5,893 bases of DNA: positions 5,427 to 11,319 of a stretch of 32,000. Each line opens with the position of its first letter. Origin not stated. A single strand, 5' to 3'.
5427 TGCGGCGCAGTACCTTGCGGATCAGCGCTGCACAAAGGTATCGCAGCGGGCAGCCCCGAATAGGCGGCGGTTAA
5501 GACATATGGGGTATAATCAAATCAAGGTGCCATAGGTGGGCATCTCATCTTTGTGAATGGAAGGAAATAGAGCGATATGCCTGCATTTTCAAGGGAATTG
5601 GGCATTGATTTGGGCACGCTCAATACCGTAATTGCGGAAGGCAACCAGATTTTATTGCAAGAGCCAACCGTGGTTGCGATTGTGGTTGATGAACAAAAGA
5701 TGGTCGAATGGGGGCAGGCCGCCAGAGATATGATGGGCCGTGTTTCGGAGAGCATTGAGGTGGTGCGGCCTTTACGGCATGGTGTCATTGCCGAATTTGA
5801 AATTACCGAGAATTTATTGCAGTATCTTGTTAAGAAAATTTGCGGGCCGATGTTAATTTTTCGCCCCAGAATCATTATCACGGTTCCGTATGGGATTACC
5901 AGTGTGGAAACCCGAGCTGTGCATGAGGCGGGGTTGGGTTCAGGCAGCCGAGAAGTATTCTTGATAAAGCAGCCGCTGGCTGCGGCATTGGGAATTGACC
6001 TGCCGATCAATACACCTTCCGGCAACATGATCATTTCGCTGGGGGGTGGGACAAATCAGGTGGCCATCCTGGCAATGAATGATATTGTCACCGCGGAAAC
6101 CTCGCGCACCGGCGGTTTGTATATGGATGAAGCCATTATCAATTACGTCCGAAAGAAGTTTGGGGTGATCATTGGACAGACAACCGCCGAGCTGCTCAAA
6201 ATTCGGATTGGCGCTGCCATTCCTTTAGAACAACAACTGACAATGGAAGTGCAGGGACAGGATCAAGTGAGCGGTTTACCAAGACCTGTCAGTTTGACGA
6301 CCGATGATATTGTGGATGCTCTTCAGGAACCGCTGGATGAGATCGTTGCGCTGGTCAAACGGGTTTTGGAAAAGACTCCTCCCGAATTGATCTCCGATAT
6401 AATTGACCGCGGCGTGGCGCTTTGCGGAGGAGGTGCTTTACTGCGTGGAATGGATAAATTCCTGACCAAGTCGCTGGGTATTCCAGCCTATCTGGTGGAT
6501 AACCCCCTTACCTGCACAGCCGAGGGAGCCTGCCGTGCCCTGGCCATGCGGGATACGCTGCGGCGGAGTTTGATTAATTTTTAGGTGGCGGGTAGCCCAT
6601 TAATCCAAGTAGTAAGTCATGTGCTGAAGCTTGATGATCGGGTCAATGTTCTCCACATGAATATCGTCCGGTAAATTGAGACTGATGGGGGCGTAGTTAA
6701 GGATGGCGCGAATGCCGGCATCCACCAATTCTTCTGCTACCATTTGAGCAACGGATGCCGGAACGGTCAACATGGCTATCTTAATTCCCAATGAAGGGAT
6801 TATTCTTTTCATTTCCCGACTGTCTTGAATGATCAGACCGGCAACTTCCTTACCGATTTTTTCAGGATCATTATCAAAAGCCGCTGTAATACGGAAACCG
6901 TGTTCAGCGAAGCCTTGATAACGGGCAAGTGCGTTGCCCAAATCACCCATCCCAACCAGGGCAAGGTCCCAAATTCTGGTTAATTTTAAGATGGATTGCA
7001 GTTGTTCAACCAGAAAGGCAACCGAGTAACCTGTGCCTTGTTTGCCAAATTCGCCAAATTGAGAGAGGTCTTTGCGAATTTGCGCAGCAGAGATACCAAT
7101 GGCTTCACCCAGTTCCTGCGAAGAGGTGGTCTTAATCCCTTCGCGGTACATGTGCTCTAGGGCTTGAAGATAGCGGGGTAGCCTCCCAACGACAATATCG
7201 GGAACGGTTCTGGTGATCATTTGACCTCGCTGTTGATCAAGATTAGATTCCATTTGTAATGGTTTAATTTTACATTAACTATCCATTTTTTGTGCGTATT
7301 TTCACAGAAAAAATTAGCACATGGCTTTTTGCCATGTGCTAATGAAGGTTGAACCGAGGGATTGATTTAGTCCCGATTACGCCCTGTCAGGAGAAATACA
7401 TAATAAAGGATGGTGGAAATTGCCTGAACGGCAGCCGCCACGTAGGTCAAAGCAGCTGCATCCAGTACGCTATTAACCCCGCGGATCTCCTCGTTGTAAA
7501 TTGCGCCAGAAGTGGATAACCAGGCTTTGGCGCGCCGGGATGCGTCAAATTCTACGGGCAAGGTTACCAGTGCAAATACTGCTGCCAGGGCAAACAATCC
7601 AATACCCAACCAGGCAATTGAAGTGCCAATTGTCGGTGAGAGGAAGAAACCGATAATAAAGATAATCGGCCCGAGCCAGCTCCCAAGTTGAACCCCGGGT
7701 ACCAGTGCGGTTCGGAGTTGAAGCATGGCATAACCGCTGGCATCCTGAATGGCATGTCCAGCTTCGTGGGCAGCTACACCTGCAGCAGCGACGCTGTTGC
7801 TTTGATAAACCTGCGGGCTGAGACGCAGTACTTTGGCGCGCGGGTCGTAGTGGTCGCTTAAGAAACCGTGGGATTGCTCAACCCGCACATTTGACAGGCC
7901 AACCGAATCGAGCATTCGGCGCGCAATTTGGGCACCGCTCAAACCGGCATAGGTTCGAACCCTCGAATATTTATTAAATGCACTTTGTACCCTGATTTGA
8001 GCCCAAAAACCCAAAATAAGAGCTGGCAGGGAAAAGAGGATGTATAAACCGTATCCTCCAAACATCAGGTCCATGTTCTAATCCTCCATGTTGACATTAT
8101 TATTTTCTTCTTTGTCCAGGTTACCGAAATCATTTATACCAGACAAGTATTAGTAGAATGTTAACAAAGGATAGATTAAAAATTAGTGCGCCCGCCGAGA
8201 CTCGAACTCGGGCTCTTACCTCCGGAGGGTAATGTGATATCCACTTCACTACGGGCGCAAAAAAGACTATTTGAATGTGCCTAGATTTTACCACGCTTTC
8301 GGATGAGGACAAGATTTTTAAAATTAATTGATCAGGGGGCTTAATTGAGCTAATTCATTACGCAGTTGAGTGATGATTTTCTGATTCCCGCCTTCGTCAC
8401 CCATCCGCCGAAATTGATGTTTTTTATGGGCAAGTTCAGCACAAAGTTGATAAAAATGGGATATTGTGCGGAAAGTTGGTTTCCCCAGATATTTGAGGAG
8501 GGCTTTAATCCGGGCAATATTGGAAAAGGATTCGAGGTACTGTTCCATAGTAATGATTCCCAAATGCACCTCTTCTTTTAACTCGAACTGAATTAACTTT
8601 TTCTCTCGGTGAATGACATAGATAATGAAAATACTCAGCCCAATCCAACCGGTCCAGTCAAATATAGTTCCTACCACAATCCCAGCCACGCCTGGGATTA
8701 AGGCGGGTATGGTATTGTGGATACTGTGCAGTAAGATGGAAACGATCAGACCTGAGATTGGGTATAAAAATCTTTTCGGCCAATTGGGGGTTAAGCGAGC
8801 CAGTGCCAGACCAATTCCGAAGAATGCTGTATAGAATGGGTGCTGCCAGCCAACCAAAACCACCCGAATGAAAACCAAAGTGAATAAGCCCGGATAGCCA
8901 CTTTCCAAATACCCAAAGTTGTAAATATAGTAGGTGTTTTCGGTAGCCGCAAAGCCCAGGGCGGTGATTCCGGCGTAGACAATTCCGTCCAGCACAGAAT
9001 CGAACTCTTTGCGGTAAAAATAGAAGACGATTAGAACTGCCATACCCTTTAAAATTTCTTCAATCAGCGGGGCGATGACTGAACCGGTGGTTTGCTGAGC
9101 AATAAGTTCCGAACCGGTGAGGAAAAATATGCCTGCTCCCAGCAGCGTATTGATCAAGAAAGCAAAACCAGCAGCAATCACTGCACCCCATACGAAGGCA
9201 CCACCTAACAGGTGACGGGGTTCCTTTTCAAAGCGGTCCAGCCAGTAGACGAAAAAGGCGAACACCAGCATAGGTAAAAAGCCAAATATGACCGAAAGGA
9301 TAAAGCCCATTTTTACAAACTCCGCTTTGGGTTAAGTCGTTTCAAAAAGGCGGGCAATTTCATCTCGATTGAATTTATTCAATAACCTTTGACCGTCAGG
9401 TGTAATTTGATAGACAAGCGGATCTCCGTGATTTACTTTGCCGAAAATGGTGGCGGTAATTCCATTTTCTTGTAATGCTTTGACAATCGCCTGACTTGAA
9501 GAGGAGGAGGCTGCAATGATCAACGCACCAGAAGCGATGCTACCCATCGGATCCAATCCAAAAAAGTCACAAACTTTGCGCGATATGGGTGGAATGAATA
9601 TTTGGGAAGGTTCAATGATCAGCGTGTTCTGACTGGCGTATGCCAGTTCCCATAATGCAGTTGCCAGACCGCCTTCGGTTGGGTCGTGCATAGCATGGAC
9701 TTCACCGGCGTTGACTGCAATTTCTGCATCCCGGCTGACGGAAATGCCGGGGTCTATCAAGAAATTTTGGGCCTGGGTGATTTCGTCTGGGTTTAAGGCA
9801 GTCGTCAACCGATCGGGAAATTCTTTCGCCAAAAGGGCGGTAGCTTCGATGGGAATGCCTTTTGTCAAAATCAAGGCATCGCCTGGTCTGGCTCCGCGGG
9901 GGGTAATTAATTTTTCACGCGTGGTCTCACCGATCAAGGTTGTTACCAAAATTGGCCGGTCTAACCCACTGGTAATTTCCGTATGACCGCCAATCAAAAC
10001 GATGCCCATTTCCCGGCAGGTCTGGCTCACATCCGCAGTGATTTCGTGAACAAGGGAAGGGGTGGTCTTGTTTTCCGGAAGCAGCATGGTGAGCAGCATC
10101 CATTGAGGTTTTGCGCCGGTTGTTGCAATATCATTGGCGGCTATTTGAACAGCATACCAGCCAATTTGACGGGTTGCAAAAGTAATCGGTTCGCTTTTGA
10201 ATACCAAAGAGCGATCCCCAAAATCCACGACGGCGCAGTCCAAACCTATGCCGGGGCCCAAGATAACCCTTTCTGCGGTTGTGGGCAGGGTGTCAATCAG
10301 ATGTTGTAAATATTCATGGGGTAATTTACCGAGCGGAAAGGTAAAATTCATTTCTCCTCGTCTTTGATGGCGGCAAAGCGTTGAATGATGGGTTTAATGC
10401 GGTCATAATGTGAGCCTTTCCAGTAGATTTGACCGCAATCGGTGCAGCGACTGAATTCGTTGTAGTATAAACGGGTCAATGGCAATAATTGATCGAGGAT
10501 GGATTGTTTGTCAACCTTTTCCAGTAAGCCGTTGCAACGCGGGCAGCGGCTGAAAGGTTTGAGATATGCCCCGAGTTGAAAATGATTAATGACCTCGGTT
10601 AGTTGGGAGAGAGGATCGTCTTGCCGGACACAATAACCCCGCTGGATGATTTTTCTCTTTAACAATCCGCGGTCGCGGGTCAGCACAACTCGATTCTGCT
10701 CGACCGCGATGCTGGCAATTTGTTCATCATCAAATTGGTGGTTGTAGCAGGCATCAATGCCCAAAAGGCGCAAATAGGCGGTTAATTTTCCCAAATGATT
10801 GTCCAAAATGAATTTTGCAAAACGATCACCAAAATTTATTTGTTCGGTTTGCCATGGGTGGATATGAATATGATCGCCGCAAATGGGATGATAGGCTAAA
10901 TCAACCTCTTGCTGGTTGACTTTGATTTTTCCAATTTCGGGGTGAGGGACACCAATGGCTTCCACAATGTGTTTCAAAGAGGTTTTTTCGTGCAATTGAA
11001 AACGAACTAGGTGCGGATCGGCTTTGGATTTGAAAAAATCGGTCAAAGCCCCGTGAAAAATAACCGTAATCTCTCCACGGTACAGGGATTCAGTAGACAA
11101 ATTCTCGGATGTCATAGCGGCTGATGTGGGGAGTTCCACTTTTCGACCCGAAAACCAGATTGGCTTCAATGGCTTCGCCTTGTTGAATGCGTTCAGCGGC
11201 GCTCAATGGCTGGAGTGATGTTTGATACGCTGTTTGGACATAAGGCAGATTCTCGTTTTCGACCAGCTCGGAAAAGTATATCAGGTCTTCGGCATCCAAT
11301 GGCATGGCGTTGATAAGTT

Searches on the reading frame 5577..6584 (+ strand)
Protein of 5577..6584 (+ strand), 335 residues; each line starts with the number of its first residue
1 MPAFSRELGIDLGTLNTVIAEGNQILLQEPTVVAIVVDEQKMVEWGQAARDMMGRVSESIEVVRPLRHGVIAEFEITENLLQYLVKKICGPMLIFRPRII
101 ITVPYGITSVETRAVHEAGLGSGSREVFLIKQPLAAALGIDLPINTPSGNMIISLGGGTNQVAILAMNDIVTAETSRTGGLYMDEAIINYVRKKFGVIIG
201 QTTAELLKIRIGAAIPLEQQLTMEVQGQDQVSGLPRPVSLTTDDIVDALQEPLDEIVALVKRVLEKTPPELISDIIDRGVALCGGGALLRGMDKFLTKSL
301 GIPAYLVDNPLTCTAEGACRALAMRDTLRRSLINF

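Call 21: search_protein_families(library=pfam, proteins=[window:5577-6584:+], max_evalue=0.0001)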
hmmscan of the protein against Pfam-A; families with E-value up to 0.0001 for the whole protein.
window:5577-6584:+ (335 aa): 3 families
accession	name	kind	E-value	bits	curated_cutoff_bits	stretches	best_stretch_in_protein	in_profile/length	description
PF06723.19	MreB_Mbl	-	1.2e-114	383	27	1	6-328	2-325/327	MreB/Mbl protein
PF00012.26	HSP70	-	3.9e-07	29.1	20.6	1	99-196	136-239/599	Hsp70 protein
PF14450.12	FtsA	-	6.3e-05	23.8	31.8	0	152-315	2-125/127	Cell division protein FtsA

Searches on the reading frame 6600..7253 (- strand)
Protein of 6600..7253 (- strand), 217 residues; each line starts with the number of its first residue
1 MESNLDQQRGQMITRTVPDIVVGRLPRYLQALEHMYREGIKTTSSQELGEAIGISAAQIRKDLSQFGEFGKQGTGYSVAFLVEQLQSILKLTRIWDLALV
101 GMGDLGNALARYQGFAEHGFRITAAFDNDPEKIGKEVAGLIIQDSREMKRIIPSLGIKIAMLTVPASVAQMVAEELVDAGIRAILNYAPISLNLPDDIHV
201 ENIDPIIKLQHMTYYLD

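Call 21: search_protein_families(library=pfam, proteins=[window:6600-7253:-], max_evalue=0.0001)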
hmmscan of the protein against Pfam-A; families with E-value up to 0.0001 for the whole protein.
window:6600-7253:- (217 aa): 2 families
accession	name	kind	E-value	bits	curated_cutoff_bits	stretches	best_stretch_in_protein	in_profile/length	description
PF02629.25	CoA_binding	-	1.2e-19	71.3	22.3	1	94-189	3-96/97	CoA binding domain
PF06971.19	Put_DNA-bind_N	-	3.1e-19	69.2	27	1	17-64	2-49/49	Putative DNA-binding protein N-terminus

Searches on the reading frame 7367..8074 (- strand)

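Call 21: search_protein_families(library=pfam, proteins=[window:7367-8074:-], max_evalue=0.0001)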
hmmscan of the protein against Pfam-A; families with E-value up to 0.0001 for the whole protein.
window:7367-8074:- (235 aa): 1 family
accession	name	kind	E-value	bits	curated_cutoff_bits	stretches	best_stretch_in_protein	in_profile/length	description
PF04298.18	Zn_peptidase_2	-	4.5e-87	291.6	27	1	11-229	1-217/218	Putative neutral zinc metallopeptidase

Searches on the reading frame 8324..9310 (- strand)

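Call 21: search_protein_families(library=pfam, proteins=[window:8324-9310:-], max_evalue=0.0001)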
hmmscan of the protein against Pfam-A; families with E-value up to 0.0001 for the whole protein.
window:8324-9310:- (328 aa): 1 family
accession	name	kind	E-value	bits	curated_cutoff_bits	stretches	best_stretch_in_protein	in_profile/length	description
PF13367.11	PrsW-protease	-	1.6e-42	145.7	23.5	1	30-213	1-184/196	PrsW family intramembrane metalloprotease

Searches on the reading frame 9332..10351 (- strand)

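Call 21: search_protein_families(library=pfam, proteins=[window:9332-10351:-], max_evalue=0.0001)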
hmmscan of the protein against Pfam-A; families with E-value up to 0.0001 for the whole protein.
window:9332-10351:- (339 aa): 2 families
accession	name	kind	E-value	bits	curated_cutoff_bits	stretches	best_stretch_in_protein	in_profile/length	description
PF02769.27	AIRS_C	-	3.6e-20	73.1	23.1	1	155-310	1-149/156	AIR synthase related protein, C-terminal domain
PF00586.29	AIRS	-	1.9e-19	70.6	24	1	38-142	3-111/112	AIR synthase related protein, N-terminal domain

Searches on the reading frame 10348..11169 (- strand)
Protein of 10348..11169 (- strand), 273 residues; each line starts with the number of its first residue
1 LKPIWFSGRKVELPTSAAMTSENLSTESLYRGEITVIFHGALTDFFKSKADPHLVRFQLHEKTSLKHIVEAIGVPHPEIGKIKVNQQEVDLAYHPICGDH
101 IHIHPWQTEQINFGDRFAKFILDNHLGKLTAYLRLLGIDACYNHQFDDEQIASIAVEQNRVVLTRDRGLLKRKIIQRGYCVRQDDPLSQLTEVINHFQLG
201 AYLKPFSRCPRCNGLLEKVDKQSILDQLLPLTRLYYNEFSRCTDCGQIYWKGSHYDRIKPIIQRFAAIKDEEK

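Call 21: search_protein_families(library=pfam, proteins=[window:10348-11169:-], max_evalue=0.0001)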
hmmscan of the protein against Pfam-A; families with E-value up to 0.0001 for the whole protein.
window:10348-11169:- (273 aa): 2 families
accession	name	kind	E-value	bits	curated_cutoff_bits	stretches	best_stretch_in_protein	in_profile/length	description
PF01927.22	Mut7-C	-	1.4e-47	161.9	23.3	1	119-260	2-144/146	Mut7-C RNAse domain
PF14451.12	Ub-Mut7C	-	2.9e-17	62.8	23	1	33-108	3-78/81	Mut7-C ubiquitin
